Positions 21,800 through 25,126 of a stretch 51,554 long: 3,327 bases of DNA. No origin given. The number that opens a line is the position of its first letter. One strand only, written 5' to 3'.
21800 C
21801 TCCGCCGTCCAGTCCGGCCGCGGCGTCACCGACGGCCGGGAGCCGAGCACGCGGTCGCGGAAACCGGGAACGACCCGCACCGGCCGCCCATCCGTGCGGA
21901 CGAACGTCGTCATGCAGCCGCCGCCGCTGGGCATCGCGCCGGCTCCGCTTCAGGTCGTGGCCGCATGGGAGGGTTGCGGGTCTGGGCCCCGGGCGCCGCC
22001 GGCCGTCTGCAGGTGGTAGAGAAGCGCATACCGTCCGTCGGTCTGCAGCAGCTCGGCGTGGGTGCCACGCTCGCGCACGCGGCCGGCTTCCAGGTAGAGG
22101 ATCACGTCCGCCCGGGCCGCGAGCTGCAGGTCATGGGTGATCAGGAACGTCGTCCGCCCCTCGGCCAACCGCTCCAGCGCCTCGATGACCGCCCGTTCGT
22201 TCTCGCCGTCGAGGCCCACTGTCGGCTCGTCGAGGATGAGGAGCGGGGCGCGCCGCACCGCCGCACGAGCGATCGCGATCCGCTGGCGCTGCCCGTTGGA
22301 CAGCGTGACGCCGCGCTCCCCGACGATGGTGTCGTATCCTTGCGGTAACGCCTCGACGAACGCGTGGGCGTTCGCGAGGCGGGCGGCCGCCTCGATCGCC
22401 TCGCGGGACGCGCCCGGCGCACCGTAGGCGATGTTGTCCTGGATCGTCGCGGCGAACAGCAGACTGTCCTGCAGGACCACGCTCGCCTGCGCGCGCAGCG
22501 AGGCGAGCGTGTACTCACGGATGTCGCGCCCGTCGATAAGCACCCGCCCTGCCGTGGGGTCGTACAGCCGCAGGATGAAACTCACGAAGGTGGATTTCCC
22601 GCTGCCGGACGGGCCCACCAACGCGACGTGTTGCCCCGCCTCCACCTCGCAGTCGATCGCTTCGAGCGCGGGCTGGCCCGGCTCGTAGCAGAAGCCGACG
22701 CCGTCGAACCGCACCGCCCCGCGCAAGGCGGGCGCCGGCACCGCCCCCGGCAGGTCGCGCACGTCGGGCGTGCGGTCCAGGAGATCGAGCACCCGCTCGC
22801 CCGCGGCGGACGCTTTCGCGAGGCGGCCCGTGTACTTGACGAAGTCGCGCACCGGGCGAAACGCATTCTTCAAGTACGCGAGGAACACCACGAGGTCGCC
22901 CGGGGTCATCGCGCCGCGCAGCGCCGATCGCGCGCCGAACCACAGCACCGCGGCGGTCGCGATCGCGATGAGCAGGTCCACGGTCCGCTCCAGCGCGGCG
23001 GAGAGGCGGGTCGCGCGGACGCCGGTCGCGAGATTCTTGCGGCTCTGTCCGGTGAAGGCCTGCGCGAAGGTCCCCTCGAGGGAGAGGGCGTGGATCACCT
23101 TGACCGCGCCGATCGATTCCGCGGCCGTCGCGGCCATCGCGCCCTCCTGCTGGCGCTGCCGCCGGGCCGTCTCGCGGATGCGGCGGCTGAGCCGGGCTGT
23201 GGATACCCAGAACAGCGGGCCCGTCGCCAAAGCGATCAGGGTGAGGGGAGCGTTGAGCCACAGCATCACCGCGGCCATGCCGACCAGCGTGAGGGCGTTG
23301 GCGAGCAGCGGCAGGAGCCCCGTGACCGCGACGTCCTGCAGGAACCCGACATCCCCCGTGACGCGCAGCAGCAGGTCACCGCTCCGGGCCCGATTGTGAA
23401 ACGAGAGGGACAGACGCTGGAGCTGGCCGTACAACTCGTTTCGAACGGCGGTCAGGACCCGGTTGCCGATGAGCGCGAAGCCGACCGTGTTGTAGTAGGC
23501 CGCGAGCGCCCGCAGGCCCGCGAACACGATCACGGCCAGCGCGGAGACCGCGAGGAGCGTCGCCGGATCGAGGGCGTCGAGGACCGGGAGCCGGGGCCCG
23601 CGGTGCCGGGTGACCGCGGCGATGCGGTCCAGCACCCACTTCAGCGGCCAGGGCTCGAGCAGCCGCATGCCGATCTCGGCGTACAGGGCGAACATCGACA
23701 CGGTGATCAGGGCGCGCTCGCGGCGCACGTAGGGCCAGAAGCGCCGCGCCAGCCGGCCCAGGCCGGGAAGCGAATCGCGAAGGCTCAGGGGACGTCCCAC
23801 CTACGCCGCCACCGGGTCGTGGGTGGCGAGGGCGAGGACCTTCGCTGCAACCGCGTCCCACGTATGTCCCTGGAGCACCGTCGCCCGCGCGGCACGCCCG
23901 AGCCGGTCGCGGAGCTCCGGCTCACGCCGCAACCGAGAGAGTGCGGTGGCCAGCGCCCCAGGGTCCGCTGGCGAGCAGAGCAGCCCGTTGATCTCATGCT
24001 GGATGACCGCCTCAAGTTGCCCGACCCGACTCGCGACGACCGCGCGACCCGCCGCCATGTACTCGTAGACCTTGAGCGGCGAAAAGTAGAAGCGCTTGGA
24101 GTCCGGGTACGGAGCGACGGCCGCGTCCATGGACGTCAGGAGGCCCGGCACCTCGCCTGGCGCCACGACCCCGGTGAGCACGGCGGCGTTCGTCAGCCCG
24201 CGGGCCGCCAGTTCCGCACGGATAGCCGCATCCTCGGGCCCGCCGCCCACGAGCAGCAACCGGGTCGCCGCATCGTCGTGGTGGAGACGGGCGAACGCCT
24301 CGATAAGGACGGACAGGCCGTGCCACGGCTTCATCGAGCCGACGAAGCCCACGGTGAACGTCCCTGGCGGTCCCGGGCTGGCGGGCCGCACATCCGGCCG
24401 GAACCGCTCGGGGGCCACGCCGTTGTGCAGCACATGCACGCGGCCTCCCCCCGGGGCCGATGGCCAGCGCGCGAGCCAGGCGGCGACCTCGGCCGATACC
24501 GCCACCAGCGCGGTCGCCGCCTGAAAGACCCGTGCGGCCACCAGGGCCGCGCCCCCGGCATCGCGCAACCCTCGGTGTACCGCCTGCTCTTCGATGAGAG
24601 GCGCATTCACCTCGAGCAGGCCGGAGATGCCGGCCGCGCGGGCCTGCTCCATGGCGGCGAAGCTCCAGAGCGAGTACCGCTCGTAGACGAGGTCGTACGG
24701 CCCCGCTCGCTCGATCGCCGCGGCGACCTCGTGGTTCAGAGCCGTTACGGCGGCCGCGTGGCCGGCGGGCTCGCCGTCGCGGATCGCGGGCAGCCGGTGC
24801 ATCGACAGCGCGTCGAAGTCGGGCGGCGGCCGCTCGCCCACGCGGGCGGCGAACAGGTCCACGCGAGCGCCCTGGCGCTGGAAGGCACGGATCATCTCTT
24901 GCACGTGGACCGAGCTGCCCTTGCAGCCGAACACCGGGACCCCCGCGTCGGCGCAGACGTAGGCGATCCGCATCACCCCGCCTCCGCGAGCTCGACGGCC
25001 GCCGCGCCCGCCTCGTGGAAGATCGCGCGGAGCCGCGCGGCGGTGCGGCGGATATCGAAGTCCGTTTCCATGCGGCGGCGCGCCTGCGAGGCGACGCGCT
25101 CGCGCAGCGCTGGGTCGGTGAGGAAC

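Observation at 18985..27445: Self-contained seven-gene glycoconjugate make-decorate-export module built from non-canonical parts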

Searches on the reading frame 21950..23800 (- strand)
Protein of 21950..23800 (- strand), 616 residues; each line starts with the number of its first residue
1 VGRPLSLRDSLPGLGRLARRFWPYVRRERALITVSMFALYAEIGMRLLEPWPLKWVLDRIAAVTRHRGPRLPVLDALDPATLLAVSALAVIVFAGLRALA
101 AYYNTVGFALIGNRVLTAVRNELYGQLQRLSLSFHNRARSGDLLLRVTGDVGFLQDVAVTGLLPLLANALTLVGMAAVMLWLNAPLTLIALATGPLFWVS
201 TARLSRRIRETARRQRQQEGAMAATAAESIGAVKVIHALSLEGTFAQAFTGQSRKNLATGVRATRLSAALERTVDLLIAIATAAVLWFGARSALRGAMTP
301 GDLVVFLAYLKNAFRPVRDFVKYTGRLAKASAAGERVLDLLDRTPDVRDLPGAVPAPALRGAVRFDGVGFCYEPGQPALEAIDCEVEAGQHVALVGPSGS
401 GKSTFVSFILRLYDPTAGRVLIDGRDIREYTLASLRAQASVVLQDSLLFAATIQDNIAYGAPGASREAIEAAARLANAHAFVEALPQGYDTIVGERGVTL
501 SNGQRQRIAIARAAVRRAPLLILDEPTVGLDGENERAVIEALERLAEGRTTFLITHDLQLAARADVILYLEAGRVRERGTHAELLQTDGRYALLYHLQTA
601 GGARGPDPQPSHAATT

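Call 3: search_protein_families(library=pfam, proteins=[window:21950-23800:-], max_evalue=0.01)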
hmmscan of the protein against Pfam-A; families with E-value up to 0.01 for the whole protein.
window:21950-23800:- (616 aa): 7 families
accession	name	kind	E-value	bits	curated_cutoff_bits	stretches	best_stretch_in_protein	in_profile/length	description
PF00664.28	ABC_membrane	-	1.5e-40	140.1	28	1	78-311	34-268/274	ABC transporter transmembrane region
PF00005.33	ABC_tran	-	6e-33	114.8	25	1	380-527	2-136/137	ABC transporter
PF13304.12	AAA_21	-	7.8e-09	36.4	27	1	500-560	238-302/304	AAA domain, putative AbiEii toxin, Type IV TA system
PF02463.25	SMC_N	-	5.5e-07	29.7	40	1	422-568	113-209/220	RecF/RecN/SMC N terminal domain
PF13191.12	AAA_16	-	0.00025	22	32.6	1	385-568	18-151/167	AAA ATPase domain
PF01935.23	DUF87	-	0.0019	18.8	23.2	1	389-423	23-59/220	Helicase HerA, central domain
PF13555.12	AAA_29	-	0.0033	17.6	27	1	387-406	20-39/61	P-loop containing region of AAA domain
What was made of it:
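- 21950..23800 (-): G4: fused TMD-NBD ABC exporter (ABCB/type IV half-transporter), presumably a homodimer. It exports the finished glycan. Pfam ABC_membrane (140 bits) and ABC_tran (115 bits) (call 3).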

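Call 4: search_protein_families(library=ncbifam, proteins=[window:21950-23800:-], max_evalue=0.01)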
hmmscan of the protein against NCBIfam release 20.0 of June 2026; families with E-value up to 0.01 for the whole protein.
window:21950-23800:- (616 aa): 190 families (the best 25 are shown)
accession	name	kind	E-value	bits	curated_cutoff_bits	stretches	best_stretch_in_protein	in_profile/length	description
TIGR02203.1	MsbA_lipidA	equivalog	4.5e-129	431.5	602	1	19-599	3-570/572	lipid A export permease/ATP-binding protein MsbA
TIGR02204.1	MsbA_rel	hypoth_equivalog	1.7e-126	423.2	780.4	1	20-598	8-575/576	ABC transporter, permease/ATP-binding protein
TIGR00958.1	3a01208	subfamily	1.3e-107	360.9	874.6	1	82-593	206-709/711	antigen peptide transporter 2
NF045513.1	HepA_fam_ABC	equivalog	4.4e-107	359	725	1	82-598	94-609/610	heterocyst formation ABC transporter subunit HepA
TIGR01846.1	type_I_sec_HlyB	subfamily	2.2e-106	356.8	725.55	1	82-599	177-693/694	type I secretion system permease/ATPase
NF008381.0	PRK11176.1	equivalog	5.2e-105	352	867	1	81-599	62-580/582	lipid A ABC transporter ATP-binding protein/permease MsbA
NF052233.1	CphA_assoc_ABC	equivalog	2e-103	347.2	880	1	89-599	234-744/766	cyanophycin metabolism-associated ABC transporter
NF010178.0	PRK13657.1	equivalog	1.4e-96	324.3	733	1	47-598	36-570/588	glucan ABC transporter ATP-binding protein/ permease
TIGR03796.1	NHLM_micro_ABC1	equivalog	5.9e-86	289.2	853.3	1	89-594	199-708/710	NHLP family bacteriocin export ABC transporter peptidase/permease/ATPase subunit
NF008055.0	PRK10789.1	equivalog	2.4e-84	283.9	845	1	113-601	86-574/590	SmdA family multidrug ABC transporter permease/ATP-binding protein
TIGR03375.1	type_I_sec_LssB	subfamily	1.5e-82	278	693.1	1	175-587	278-691/696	type I secretion system permease/ATPase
TIGR02868.1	CydC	equivalog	2.5e-80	270.6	329.05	1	82-558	51-530/530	thiol reductant ABC exporter subunit CydC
NF008364.0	PRK11160.1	equivalog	6.6e-77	259.4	630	1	93-595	69-572/575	heme ABC transporter ATP-binding protein/permease CydC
TIGR03797.1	NHLM_micro_ABC2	equivalog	1.4e-75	255.2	709.4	1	89-598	181-685/686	NHLP bacteriocin export ABC transporter permease/ATPase subunit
TIGR02857.1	CydD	equivalog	3.6e-75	253.9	435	1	81-569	41-528/529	thiol reductant ABC exporter subunit CydD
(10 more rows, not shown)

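Call 50: search_solved_structures(query=window:21950-23800:-, max_evalue=1e-40)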
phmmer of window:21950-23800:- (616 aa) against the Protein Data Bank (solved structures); distinct sequences matched with E-value up to 1e-40: 249 (the best 60 are shown).
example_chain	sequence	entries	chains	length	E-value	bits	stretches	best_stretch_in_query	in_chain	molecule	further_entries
8woi_A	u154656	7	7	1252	3.3e-147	494.7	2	90-599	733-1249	ABC transporter B family member 19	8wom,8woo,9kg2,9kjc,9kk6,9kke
8wp0_A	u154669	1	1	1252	2.3e-146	491.9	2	90-599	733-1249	ABC transporter B family member 19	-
7niu_A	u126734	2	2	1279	5.3e-145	487.4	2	93-602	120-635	Isoform 2 of Phosphatidylcholine translocator ABCB4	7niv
6s7p_A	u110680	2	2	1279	3.6e-144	484.7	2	93-602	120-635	Phosphatidylcholine translocator ABCB4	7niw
6fn1_A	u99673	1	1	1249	4.9e-143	481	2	104-599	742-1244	Human-mouse chimeric ABCB1 (ABCBHM)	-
6fn4_A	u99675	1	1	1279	5.4e-143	480.8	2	104-599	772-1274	Apo form of Human-mouse chimeric ABCB1 (ABCB1HM) in complex with Antigen binding fragment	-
8zpx_B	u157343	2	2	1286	2.3e-142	478.7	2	93-598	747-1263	ABC transporter B family member 1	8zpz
9juj_A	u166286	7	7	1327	2.4e-142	478.7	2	93-598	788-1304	ABC transporter B family member 1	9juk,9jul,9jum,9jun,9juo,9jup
6qex_A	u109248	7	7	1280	4.9e-142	477.7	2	98-602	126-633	Multidrug resistance protein 1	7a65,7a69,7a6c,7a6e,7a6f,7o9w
6ujt_A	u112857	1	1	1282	5.9e-142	477.4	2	107-601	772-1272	ATP-dependent translocase ABCB1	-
9nfi_A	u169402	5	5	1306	6.1e-142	477.3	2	95-600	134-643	Permeability Glycoprotein (P-gp)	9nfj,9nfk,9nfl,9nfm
8gmg_A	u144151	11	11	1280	6.8e-142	477.2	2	98-602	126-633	ATP-dependent translocase ABCB1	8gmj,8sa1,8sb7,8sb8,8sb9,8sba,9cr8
6ujw_A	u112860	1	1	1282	1.1e-141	476.5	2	107-601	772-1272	ATP-dependent translocase ABCB1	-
8y6h_A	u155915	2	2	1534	1.2e-141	476.3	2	98-602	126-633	ATP-dependent translocase ABCB1,mNeonGreen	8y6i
8sa0_A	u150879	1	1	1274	1.3e-141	476.3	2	98-602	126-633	ATP-dependent translocase ABCB1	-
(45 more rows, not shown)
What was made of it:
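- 21950..23800 (-): In the PDB, Sav1866 scores 336 bits and MsbA 294 bits (call 50).
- On MsbA (lipid A flippase): Sav1866 outscores MsbA among PDB sequences (call 50).
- Closest known: MsbA / PglK lipid-linked glycan flippases. Different: Sav1866 scores higher than MsbA among solved structures (call 50).
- ABCB exporters commonly flip lipids (call 50).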

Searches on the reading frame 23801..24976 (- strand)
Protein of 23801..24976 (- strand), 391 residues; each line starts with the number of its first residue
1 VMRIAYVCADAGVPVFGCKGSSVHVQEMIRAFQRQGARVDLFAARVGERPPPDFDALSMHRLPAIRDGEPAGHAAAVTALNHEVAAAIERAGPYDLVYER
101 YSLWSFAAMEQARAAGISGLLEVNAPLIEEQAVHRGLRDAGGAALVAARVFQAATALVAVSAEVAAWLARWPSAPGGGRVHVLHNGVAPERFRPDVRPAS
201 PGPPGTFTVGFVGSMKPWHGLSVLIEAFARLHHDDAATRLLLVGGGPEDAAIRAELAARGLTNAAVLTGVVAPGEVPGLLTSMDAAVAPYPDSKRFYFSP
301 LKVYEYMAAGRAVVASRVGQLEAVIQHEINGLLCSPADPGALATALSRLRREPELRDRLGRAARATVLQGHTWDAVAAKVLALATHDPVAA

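Call 3: search_protein_families(library=pfam, proteins=[window:23801-24976:-], max_evalue=0.01)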
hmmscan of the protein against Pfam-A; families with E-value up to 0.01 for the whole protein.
window:23801-24976:- (391 aa): 4 families
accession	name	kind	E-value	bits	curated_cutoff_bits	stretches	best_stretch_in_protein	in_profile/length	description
PF13692.12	Glyco_trans_1_4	-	2.3e-28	99.7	27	1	207-349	2-139/142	Glycosyl transferases group 1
PF00534.26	Glycos_transf_1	-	3.6e-24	85.6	26.4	1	198-365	7-171/172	Glycosyl transferases group 1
PF13524.12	Glyco_trans_1_2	-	1.4e-11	45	25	1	266-381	30-143/144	Glycosyl transferase-like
PF13439.12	Glyco_transf_4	-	6.8e-11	42.9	28.5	1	20-191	3-170/170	Glycosyltransferase Family 4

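Call 4: search_protein_families(library=ncbifam, proteins=[window:23801-24976:-], max_evalue=0.01)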
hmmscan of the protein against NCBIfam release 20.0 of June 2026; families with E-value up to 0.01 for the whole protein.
window:23801-24976:- (391 aa): 23 families
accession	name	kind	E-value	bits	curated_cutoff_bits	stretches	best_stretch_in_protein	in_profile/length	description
TIGR04063.1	stp3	hypoth_equivalog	1.4e-35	123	442.05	1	53-378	51-386/397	TIGR04063 family PEP-CTERM/XrtA system glycosyltransferase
TIGR03088.1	stp2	hypoth_equivalog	3.5e-26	92.1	409.05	1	156-382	139-368/374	TIGR03088 family PEP-CTERM/XrtA system glycosyltransferase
NF041876.1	EPS_EpsE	equivalog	1.4e-19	70.6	400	1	176-378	184-387/389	exopolysaccharide biosynthesis GT4 family glycosyltransferase EpsE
TIGR03449.1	mycothiol_MshA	equivalog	1.6e-16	60.3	462.5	1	23-383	25-399/406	D-inositol-3-phosphate glycosyltransferase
TIGR03087.1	stp1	hypoth_equivalog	2.3e-16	59.9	316.65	1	153-383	172-393/397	TIGR03087 family PEP-CTERM/XrtA system glycosyltransferase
TIGR02149.1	glgA_Coryne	subfamily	3.1e-14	52.9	302.4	1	150-383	141-386/391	glycogen synthase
NF053787.1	GlcN_PG_synth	equivalog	3.1e-14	52.6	480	1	197-381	188-353/361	N-acetylglucosaminyl phosphatidylglycerol synthase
NF038229.1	Glyco4_Geo_Pelo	equivalog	7.3e-14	51.5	400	1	143-377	99-326/338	GPMC system family 4 glycosyltransferase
TIGR04047.1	MSMEG_0565_glyc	hypoth_equivalog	1.5e-13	50.6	259.85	1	19-382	12-369/373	MSMEG_0565 family glycosyltransferase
NF038295.1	EPS_HpsP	equivalog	1.9e-12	46.9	550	1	208-382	209-382/388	hormogonium polysaccharide biosynthesis glycosyltransferase HpsP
NF047676.1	TeichurnBiosyTuaH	equivalog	2.9e-12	46.2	550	1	149-381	154-381/384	teichuronic acid biosynthesis protein TuaH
TIGR03999.1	thiol_BshA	equivalog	7.9e-12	44.8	273.7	1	181-371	170-357/375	N-acetyl-alpha-D-glucosaminyl L-malate synthase BshA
NF038298.1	EPS_HpsO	equivalog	2.1e-10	39.9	575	1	204-382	199-382/388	hormogonium polysaccharide biosynthesis glycosyltransferase HpsO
NF007640.0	PRK10307.1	subfamily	1.8e-09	37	276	1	209-376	232-396/411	WcaI family glycosyltransferase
NF041879.1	EPS_EpsH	equivalog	1.9e-08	33.5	800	1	180-382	213-411/431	exopolysaccharide biosynthesis glycosyltransferase EpsH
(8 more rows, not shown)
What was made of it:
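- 23801..24976 (-): G3: second GT4 glycosyltransferase. The best NCBIfam hit is stp3 (123 bits), below cutoff (calls 3, 4).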

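Call 49: search_solved_structures(query=window:23801-24976:-, max_evalue=0.00001)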
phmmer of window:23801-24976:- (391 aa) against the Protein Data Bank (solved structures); distinct sequences matched with E-value up to 0.00001: 9.
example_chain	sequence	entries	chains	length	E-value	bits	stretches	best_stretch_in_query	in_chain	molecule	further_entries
6kih_A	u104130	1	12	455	3e-14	55.9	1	18-380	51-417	Tll1590 protein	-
7qsg_A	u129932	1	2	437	1.3e-09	40.7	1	154-383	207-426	D-inositol 3-phosphate glycosyltransferase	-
3c4q_A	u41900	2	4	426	1.6e-09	40.3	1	203-383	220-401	Predicted glycosyltransferases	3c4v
3c48_A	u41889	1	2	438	1.8e-09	40.2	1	203-383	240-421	Predicted glycosyltransferases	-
4xso_B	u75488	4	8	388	3.9e-08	35.8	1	201-359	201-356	Alr3699 protein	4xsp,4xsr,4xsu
2jjm_A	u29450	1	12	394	9.8e-08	34.5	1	223-371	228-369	GLYCOSYL TRANSFERASE, GROUP 1 FAMILY PROTEIN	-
3mbo_A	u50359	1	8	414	1.1e-07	34.3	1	223-371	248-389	Glycosyltransferase, group 1 family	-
4n9w_A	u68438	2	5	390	1.3e-07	34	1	168-382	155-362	GDP-mannose-dependent alpha-(1-2)-phosphatidylinositol mannosyltransferase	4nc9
2gej_A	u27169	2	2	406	1.5e-07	33.9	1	168-382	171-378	PHOSPHATIDYLINOSITOL MANNOSYLTRANSFERASE (PimA)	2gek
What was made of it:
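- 23801..24976 (-): The best PDB relatives are SPS Tll1590, MshA and PimA (call 49).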
